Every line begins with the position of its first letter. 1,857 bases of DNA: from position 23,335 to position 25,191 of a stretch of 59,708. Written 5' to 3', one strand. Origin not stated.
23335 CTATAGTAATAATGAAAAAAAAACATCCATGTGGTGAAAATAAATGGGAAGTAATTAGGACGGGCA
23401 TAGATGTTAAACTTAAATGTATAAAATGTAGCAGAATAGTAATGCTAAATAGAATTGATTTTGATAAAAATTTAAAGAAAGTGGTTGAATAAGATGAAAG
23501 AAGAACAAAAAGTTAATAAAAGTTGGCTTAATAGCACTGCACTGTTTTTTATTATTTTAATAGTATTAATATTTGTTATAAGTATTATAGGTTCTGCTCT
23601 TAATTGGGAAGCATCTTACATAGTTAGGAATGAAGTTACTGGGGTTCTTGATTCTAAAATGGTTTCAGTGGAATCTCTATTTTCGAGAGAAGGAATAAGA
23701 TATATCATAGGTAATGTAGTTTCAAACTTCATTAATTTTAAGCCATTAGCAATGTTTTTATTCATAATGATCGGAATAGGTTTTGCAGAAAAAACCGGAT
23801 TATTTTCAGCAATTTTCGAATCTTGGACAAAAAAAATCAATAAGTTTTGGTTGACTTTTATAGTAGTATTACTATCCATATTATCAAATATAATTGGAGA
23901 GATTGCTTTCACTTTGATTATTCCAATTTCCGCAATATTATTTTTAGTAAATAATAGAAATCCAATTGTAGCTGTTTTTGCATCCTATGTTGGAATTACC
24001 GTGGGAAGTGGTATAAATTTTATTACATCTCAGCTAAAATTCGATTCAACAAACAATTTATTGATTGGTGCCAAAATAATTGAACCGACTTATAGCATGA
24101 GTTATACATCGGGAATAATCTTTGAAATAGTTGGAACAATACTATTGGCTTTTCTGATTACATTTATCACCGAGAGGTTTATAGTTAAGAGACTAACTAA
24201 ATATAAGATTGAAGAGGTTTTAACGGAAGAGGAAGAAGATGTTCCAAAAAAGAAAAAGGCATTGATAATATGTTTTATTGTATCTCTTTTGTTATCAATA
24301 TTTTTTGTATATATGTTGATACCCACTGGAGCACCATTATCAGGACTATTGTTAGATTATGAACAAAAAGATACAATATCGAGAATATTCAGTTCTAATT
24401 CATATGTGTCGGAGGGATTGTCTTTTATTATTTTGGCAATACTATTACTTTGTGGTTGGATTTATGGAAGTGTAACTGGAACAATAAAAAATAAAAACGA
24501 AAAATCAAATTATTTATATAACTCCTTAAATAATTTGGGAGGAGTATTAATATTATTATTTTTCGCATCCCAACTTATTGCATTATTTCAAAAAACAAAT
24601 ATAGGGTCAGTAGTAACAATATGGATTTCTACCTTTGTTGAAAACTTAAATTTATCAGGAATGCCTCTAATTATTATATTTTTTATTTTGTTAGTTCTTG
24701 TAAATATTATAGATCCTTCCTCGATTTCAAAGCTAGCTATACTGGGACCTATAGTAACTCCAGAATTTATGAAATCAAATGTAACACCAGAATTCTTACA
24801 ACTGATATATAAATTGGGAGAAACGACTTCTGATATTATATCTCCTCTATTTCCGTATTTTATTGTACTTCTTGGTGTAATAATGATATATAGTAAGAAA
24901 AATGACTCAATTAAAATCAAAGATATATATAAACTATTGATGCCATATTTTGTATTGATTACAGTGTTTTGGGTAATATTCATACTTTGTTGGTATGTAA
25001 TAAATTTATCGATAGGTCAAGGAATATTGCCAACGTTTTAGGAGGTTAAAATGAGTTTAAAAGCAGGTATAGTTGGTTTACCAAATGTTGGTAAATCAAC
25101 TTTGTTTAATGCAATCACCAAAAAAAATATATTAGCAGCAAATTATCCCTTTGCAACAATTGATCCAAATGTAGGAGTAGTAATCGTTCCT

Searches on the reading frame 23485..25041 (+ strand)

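Call 52: search_protein_families(library=ncbifam, max_evalue=0.00001, proteins=[window:23485-25041:+])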
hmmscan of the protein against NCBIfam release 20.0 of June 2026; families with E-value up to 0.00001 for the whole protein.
window:23485-25041:+ (518 aa): 2 families
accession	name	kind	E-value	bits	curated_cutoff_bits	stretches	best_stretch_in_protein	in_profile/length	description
TIGR00819.1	ydaH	subfamily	1e-72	245.4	753.55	1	19-514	27-517/521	AbgT family antimetabolite efflux transporter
NF008459.0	PRK11339.1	equivalog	3.6e-56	191.1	864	1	19-517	30-506/508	p-aminobenzoyl-glutamate transporter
